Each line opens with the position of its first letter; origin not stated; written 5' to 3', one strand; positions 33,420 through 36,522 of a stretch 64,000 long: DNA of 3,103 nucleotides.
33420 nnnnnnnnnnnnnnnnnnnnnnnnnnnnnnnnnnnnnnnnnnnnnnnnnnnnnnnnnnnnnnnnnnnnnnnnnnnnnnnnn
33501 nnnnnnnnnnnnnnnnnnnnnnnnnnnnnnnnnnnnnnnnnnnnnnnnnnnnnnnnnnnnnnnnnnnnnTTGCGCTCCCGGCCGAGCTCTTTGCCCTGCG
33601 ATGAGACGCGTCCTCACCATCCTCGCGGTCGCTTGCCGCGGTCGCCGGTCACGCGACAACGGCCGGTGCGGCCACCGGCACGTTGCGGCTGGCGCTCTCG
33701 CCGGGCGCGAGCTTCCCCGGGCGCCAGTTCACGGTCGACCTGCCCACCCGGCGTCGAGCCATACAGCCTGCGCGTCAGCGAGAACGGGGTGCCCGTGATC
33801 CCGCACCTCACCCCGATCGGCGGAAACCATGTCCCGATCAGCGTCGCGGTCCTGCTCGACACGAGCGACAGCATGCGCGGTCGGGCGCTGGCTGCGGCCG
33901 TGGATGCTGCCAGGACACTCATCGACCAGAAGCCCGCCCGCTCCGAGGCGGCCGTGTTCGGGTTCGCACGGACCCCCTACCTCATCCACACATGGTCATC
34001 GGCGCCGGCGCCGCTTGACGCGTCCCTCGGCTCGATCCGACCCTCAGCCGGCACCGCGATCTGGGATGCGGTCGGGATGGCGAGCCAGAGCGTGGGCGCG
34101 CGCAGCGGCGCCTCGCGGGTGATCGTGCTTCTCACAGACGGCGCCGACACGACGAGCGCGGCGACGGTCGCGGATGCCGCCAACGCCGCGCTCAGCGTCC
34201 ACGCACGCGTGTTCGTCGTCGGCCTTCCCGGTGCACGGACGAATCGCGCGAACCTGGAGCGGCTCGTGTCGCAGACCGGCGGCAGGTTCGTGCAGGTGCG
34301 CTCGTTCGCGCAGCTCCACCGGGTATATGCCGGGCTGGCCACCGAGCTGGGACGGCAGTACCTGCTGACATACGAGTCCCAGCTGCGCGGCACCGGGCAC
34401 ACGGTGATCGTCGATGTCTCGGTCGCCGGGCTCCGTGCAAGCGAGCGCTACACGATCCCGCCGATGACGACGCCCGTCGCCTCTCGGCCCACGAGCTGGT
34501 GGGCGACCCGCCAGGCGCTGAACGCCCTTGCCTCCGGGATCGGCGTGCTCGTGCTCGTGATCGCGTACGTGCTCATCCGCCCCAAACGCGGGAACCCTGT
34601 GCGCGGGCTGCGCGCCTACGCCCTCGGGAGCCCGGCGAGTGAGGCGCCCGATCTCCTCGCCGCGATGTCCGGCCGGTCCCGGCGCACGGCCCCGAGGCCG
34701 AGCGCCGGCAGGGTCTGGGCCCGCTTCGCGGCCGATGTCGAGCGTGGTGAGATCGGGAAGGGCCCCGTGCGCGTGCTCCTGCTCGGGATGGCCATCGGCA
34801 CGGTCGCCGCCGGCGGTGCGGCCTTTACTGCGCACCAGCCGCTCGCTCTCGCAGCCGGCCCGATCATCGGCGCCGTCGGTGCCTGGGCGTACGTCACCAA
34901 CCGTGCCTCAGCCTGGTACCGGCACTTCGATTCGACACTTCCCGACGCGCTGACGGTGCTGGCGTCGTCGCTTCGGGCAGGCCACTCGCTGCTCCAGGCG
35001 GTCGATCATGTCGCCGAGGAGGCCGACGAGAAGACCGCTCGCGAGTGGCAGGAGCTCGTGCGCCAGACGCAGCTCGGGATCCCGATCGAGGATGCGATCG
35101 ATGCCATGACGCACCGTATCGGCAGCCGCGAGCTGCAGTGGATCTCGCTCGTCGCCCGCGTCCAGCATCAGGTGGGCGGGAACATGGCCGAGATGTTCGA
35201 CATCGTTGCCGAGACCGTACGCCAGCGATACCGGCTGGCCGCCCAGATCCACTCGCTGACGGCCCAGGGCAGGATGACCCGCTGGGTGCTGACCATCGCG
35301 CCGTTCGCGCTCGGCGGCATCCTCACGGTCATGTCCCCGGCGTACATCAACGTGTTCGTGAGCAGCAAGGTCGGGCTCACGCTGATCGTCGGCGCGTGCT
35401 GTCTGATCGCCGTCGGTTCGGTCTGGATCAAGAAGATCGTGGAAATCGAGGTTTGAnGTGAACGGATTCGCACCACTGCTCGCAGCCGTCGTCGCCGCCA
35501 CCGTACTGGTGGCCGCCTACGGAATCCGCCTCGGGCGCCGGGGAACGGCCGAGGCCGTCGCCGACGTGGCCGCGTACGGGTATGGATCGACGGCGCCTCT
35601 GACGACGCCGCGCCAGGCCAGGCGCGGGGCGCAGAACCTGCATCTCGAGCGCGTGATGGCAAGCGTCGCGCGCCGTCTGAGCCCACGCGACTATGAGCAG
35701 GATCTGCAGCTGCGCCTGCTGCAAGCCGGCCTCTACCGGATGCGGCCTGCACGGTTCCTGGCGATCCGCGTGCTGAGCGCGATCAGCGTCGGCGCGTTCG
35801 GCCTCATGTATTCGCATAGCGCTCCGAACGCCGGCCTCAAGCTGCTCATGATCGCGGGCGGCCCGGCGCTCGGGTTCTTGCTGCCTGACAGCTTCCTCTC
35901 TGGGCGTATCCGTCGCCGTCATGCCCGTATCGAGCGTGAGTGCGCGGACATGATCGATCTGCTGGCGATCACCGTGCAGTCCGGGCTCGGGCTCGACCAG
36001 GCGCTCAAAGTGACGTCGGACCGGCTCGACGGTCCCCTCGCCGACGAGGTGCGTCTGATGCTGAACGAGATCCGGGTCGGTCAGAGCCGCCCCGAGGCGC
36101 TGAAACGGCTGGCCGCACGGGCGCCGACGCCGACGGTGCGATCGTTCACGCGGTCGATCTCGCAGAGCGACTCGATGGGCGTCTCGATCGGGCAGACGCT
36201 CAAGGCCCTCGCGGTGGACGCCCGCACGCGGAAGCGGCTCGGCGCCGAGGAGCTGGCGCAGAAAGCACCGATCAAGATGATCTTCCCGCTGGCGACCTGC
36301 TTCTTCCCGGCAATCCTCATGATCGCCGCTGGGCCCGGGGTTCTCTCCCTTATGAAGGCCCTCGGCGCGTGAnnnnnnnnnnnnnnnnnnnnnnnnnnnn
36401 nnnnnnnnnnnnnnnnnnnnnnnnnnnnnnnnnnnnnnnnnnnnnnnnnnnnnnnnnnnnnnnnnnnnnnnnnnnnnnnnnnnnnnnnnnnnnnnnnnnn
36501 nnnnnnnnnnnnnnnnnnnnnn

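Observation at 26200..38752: Monoderm-type Flp/Tad pilus locus bracketed by a split LuxR / HisKA_3 two-component pair, with non-canonical members and no prepilin peptidase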

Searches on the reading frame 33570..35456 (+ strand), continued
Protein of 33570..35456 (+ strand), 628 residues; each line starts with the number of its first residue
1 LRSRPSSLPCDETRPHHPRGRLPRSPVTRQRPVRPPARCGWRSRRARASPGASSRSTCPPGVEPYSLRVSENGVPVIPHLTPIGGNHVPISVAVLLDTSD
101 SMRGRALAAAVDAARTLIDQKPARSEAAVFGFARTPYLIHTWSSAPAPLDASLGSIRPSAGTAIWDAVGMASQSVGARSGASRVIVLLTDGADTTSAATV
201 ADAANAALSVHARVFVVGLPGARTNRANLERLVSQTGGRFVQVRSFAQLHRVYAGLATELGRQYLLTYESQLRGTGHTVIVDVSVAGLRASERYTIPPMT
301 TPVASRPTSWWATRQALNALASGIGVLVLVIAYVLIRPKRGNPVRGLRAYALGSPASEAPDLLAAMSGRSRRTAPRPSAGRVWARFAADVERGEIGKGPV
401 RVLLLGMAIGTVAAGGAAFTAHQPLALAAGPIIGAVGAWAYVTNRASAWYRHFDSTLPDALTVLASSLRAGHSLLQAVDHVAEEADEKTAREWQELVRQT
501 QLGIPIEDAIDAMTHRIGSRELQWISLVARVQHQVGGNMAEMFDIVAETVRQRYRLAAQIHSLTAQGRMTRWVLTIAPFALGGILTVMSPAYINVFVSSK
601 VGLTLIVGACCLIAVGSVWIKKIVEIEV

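Call 23: find_related_loci(query=A1, collection=genome_contigs, flank=10000)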
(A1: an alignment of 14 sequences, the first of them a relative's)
Query A1 (618 aa) in genome_contigs; peptide patterns used: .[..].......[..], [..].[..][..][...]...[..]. (x = any residue, [..] = any of these).
600 stretches matched a pattern (row limit reached: there are more); 596 encode a relative of the query (tblastn E <= 1e-3); the best 80 are kept; 80 distinct loci.
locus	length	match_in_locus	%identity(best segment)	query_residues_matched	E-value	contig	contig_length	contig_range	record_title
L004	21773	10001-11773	77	28-618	0e+0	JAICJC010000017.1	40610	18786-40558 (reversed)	MAG: Thermoleophilia bacterium isolate GZL_FP_2_bin.148 k141_369125_length_40610_cov_21.6548, whole genome shotgun seque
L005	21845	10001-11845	61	1-618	0e+0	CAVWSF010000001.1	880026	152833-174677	MAG: uncultured Actinomycetes bacterium isolate MFD04944.bin.1.18 genome assembly, contig: contig_18820, whole genome sh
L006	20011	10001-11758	52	30-618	0e+0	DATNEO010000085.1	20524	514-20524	MAG TPA_asm: Gaiellales bacterium isolate SMAG_U11270 k141_376751, whole genome shotgun sequence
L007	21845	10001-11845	48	7-618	3e-165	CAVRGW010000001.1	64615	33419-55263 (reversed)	MAG: uncultured Actinomycetes bacterium isolate MFD05442.bin.2.232 genome assembly, contig: contig_10849, whole genome s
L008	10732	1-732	74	375-618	1e-113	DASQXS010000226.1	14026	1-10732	MAG TPA_asm: Gaiellales bacterium isolate SMAG_U11045 k141_522545, whole genome shotgun sequence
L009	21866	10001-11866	34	1-618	5e-77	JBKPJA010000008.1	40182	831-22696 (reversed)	MAG: Actinomycetota bacterium isolate EKS_GB_MAG_00005 EKS_GB_000000004273, whole genome shotgun sequence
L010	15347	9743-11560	31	22-618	7e-68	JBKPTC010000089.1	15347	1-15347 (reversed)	MAG: bacterium isolate GS_EKS_MAG_00006 GS_EKS_000002410230, whole genome shotgun sequence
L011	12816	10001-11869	33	10-618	2e-67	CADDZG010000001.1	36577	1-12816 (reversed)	Actinobacteria bacterium isolate 23 genome assembly, contig: NODE_614_length_36577_cov_30.533141, whole genome shotgun s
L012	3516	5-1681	32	72-618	2e-66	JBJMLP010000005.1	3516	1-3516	MAG: Actinomycetota bacterium isolate H3_18_all_fractions_metab_maxbC_50_69_9 k255_88853, whole genome shotgun sequence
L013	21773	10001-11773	29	39-618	1e-63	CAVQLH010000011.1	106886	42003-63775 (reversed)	MAG: uncultured Actinomycetes bacterium isolate MFD02840.bin.3.421 genome assembly, contig: contig_70835, whole genome s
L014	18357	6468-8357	30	1-618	1e-62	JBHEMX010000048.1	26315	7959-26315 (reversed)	MAG: Actinomycetota bacterium isolate S4_bin.16.orig S4_k141_2683049, whole genome shotgun sequence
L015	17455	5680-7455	32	39-618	4e-60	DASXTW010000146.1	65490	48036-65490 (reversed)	MAG TPA_asm: Actinomycetota bacterium isolate SMAG_U4702 k141_790539, whole genome shotgun sequence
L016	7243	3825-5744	30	1-618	4e-58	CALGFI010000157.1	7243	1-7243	MAG TPA_asm: uncultured bacterium isolate ERR671918_bin.38_CONCOCT_v1.1_MAG genome assembly, contig: ERZ1756179.2028, wh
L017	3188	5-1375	33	168-617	1e-55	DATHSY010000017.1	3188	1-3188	MAG TPA_asm: Actinomycetota bacterium isolate SMAG_U16063 k141_1001606, whole genome shotgun sequence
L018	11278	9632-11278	28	86-616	3e-52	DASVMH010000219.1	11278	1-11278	MAG TPA_asm: Marmoricola sp. isolate SMAG_U3095 k141_345046, whole genome shotgun sequence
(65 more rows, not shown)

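Call 72: find_encoding_contigs(protein=P0002, flank=7000, max_places=2)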
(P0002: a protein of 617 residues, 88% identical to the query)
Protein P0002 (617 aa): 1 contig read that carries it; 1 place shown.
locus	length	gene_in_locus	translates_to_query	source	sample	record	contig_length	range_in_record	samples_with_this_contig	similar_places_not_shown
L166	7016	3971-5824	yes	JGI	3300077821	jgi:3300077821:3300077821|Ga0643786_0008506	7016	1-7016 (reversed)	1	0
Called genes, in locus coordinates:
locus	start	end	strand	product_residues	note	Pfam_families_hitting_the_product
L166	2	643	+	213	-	?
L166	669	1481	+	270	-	PF16976:RcpC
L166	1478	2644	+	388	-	PF00142:Fer4_NifH (weak), PF01656:CbiA, PF02374:ArsA_ATPase (weak), PF06564:CBP_BcsQ (faint), PF09140:MipZ (faint), PF10609:ParA, PF13614:AAA_31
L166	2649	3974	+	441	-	PF00437:T2SSE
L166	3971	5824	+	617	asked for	PF00092:VWA, PF13519:VWA_2, PF13768:VWA_3 (weak), PF00482:T2SSF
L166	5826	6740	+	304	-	PF00482:T2SSF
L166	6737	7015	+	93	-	?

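Call 73: find_encoding_contigs(protein=P0013, flank=10000, max_places=2)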
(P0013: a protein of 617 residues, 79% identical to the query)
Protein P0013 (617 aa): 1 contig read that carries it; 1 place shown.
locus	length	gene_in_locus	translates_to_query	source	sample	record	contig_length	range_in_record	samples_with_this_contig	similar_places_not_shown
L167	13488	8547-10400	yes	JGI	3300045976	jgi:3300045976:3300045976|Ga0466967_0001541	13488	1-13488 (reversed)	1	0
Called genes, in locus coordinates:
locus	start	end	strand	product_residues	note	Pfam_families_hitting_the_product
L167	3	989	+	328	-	?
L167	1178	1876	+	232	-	PF00072:Response_reg, PF00196:GerE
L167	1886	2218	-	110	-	-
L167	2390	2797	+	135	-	-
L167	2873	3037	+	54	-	-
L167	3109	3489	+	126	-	PF07811:TadE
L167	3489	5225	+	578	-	PF13400:Tad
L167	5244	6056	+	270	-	PF16976:RcpC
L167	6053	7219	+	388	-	PF01656:CbiA, PF02374:ArsA_ATPase (faint), PF06564:CBP_BcsQ (faint), PF09140:MipZ (faint), PF10609:ParA, PF13614:AAA_31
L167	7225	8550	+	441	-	PF00437:T2SSE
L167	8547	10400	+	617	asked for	PF00092:VWA, PF13519:VWA_2, PF13768:VWA_3, PF00482:T2SSF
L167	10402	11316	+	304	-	PF00482:T2SSF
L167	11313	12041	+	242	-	PF04191:PEMT, PF04140:ICMT (weak)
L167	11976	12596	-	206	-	PF00440:TetR_N, PF13305:TetR_C_33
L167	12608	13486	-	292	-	?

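Call 74: find_encoding_contigs(protein=P0006, flank=10000, max_places=2)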
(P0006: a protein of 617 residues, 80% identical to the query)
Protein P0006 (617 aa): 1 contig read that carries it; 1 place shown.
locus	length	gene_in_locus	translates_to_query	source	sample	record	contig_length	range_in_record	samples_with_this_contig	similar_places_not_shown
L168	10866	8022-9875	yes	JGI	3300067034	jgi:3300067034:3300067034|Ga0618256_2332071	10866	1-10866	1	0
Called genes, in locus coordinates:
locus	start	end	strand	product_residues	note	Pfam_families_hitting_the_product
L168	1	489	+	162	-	?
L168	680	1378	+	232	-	PF00072:Response_reg, PF00196:GerE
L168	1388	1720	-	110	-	-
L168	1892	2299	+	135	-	-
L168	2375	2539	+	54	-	-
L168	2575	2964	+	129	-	PF07811:TadE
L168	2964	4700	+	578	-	PF13400:Tad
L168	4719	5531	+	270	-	PF16976:RcpC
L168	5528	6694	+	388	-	PF01656:CbiA, PF02374:ArsA_ATPase (faint), PF06564:CBP_BcsQ (faint), PF09140:MipZ (faint), PF10609:ParA, PF13614:AAA_31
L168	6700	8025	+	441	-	PF00437:T2SSE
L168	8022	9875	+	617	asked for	PF00092:VWA, PF13519:VWA_2, PF13768:VWA_3, PF00482:T2SSF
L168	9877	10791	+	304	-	PF00482:T2SSF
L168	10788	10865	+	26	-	?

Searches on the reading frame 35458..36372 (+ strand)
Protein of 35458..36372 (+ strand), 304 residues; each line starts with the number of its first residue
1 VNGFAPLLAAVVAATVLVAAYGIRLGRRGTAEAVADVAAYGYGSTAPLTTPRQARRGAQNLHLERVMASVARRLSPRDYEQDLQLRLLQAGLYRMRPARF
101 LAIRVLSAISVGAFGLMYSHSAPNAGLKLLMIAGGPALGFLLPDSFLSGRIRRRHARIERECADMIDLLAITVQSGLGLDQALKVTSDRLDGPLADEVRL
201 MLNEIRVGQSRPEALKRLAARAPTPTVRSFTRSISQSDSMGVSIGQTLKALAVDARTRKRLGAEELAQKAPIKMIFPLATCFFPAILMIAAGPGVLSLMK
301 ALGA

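Call 7: search_protein_families(library=pfam, max_evalue=0.01, proteins=[window:35458-36372:+])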
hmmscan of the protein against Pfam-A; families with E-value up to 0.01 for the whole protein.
window:35458-36372:+ (304 aa): 1 family
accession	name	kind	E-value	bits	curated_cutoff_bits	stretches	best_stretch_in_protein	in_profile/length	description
PF00482.28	T2SSF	-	1.9e-18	67.1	25.2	1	166-289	2-122/125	Type II secretion system (T2SS), protein F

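Call 28: find_encoding_contigs(protein=window:35458-36372:+, flank=10000, max_places=4)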
Protein window:35458-36372:+ (304 aa): 6 contigs read that carry it; 4 places shown.
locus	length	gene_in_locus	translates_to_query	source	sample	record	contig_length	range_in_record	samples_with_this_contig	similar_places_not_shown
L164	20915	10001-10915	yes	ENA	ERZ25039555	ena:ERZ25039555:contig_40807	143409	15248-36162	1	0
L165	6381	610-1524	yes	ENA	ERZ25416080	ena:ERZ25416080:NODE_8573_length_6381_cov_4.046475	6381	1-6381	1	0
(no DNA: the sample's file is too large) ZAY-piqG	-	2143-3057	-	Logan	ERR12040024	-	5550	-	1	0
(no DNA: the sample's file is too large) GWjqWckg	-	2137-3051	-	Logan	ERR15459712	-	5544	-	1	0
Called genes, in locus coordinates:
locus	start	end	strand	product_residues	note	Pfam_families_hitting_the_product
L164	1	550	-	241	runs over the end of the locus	PF05988:DUF899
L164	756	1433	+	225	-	PF00072:Response_reg, PF00196:GerE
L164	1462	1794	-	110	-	-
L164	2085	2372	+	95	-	-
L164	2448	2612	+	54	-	-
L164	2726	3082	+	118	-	PF07811:TadE (weak)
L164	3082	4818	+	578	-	PF13400:Tad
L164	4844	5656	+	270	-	PF16976:RcpC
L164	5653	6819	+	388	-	PF00142:Fer4_NifH (faint), PF01656:CbiA, PF02374:ArsA_ATPase (weak), PF06564:CBP_BcsQ (faint), PF09140:MipZ (faint), PF10609:ParA, PF13614:AAA_31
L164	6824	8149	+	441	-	PF00437:T2SSE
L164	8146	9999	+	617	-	PF00092:VWA, PF13519:VWA_2, PF13768:VWA_3 (faint), PF00482:T2SSF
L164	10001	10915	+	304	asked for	PF00482:T2SSF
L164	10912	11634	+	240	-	PF04191:PEMT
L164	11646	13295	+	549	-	PF05231:MASE1, PF07730:HisKA_3, PF02518:HATPase_c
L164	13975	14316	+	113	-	PF03861:ANTAR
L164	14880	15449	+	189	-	PF07995:GSDH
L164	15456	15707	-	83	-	-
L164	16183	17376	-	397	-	PF06441:EHN, PF00561:Abhydrolase_1 (faint)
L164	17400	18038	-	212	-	-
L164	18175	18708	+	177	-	PF13527:Acetyltransf_9, PF00583:Acetyltransf_1 (weak), PF13508:Acetyltransf_7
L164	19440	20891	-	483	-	-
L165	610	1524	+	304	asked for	PF00482:T2SSF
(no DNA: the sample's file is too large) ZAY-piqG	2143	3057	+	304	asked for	PF00482:T2SSF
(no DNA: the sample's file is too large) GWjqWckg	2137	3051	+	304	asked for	PF00482:T2SSF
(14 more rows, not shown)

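Call 55: search_protein_families(library=ncbifam, max_evalue=0.001, proteins=[L164:2448-2612:+, L164:2651-3082:+, L164:3082-4818:+, L164:4844-5656:+, L164:5653-6819:+, L164:6824-8149:+, L164:8146-9999:+, L164:10001-10915:+, L164:10912-11634:+, L164:1462-1794:-])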
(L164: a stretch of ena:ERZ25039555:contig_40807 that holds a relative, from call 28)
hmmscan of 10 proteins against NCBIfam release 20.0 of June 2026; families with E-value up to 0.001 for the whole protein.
L164:2448-2612:+ (54 aa): 0 families

L164:2651-3082:+ (143 aa): 0 families

L164:3082-4818:+ (578 aa): 1 family
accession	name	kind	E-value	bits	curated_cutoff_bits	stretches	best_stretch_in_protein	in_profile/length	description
TIGR03816.1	tadE_like_DECH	hypoth_equivalog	7.8e-10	38.9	50.95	1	6-74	1-69/109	Rv3654c family TadE-like protein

L164:4844-5656:+ (270 aa): 2 families
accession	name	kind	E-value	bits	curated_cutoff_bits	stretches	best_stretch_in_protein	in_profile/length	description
TIGR03177.1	pilus_cpaB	equivalog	3.3e-31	108.5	71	1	13-239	4-219/262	Flp pilus assembly protein CpaB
TIGR03170.1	flgA_cterm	equivalog_domain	4.8e-05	23.3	54.65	1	45-112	13-76/137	flagellar basal body P-ring formation chaperone FlgA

L164:5653-6819:+ (388 aa): 25 families
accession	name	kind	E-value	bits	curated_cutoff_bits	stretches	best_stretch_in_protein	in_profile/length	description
TIGR01969.1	minD_arch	subfamily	3.8e-25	88.5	201.75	1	144-378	3-232/251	cell division ATPase MinD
TIGR01968.1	minD_bact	equivalog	9e-21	74.4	212.9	1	143-377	3-237/261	septum site-determining protein MinD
TIGR03815.1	CpaE_hom_Actino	equivalog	8.8e-20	71.1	154.45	1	84-378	64-338/340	septum site-determining protein Ssd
NF041546.1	ParA_partition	equivalog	1.7e-15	57.1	180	1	144-181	2-39/203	ParA family partition ATPase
NF008568.0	PRK11519.1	equivalog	5.8e-15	54.5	1068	1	136-306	521-689/720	tyrosine-protein kinase Wzc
TIGR03371.1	cellulose_yhjQ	equivalog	6.9e-15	55.2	157.85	1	143-373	3-238/246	cellulose biosynthesis protein BcsQ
NF007350.0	PRK09841.1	equivalog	5e-14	51.3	1248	1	133-306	523-694/726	tyrosine-protein kinase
TIGR03453.1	partition_RepA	equivalog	1.7e-12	46.9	348.45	2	143-197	106-159/387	plasmid partitioning protein RepA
NF008079.0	PRK10818.1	equivalog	3.8e-12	46.1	508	1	143-284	4-144/270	septum site-determining protein MinD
TIGR01005.1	eps_transp_fam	subfamily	2.6e-10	39.2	411.7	1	112-279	515-681/754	exopolysaccharide transport protein family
NF041136.1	MrpORP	equivalog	4.4e-10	39.4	450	1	144-195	8-59/365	iron-sulfur cluster carrier protein MrpORP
TIGR01007.1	eps_fam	subfamily_domain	7.9e-10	38.6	108.05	1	148-274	24-148/204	polysaccharide biosynthesis tyrosine autokinase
NF010443.0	PRK13869.1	subfamily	1.3e-09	37.3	446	1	144-198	124-177/405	plasmid-partitioning protein RepA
NF047398.1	AAA_KGGVGR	domain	2.6e-09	37.7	90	1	142-181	3-42/190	KGGVGR-motif variant AAA ATPase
TIGR03029.1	EpsG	equivalog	5.9e-09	35.5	313.8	1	142-281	104-241/274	chain length determinant protein tyrosine kinase EpsG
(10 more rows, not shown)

L164:6824-8149:+ (441 aa): 23 families
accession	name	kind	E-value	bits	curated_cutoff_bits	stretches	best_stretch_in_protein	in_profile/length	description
TIGR03819.1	heli_sec_ATPase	hypoth_equivalog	1.6e-101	339.9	373.15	1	58-380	18-339/340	TadA family conjugal transfer-associated ATPase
TIGR02788.1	VirB11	equivalog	1.5e-66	224.6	249.95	2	204-378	131-305/308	P-type DNA transfer ATPase VirB11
NF058587.1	archaellum_moto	equivalog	9.6e-62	209.4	550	1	57-397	113-445/527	archaellum flagellar ATPase motor FlaI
TIGR02782.1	TrbB_P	equivalog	2.1e-61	207.9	304.55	1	94-386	14-297/303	P-type conjugative transfer ATPase TrbB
NF010475.0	PRK13900.1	equivalog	7.4e-56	189.6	389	2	204-380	147-323/333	type IV secretion system ATPase VirB11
NF010469.0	PRK13894.1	subfamily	6.2e-51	173.6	508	1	94-389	27-314/320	conjugal transfer ATPase TrbB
NF010407.0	PRK13833.1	subfamily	3.3e-44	151.6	499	1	94-389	22-307/323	conjugal transfer protein TrbB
NF053672.1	bindosome_BasE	exception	5.2e-41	140.9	1000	1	126-383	178-431/512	bindosome assembly system ATPase subunit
NF010425.0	PRK13851.1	equivalog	1.3e-34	119.6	461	1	205-367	150-313/344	type IV secretion system protein VirB11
TIGR01420.1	pilT_fam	subfamily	7.1e-20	71.5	319.1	1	98-370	9-269/343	PilT/PilU family type 4a pilus ATPase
TIGR02525.1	plasmid_TraJ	equivalog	2.1e-18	66.4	368.3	1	221-378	153-309/372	plasmid transfer ATPase TraJ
NF041000.1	ATPase_ComGA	equivalog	3.1e-17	62.4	300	1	203-340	114-246/267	competence type IV pilus ATPase ComGA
TIGR02533.1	type_II_gspE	equivalog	8e-17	61.1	630.25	1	187-339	213-359/486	type II secretion system ATPase GspE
NF007755.0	PRK10436.1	equivalog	2.3e-15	56.2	617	1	194-342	196-338/465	type II secretion system protein GspE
TIGR02538.1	type_IV_pilB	equivalog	3.7e-14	52.3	675.65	1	195-341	294-434/564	type IV-A pilus assembly ATPase PilB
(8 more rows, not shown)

L164:8146-9999:+ (617 aa): 3 families
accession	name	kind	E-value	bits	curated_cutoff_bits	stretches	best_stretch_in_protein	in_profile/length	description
TIGR03436.1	acidobact_VWFA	subfamily_domain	8.4e-17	61.6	81.25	1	74-279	64-315/324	VWA domain-containing protein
NF047508.1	VWA_BatA_Lepto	exception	2.5e-09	36.6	380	1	148-272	168-295/315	VWA domain-containing protein BatA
TIGR03788.1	marine_srt_targ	equivalog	2.3e-05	23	551.65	1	66-249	259-445/629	marine proteobacterial sortase target protein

L164:10001-10915:+ (304 aa): 0 families

L164:10912-11634:+ (240 aa): 1 family
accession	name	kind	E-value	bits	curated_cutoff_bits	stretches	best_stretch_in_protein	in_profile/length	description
NF040696.1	isopcys_mtase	equivalog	1.6e-05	24.9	160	1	114-214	84-189/190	protein-S-isoprenylcysteine O-methyltransferase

L164:1462-1794:- (110 aa): 1 family
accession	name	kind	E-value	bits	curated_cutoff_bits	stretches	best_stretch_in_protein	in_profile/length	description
TIGR01998.1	PTS-II-BC-nag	equivalog_domain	0.00095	18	553.2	0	15-104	109-198/475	N-acetylglucosamine-specific PTS transporter subunit IIBC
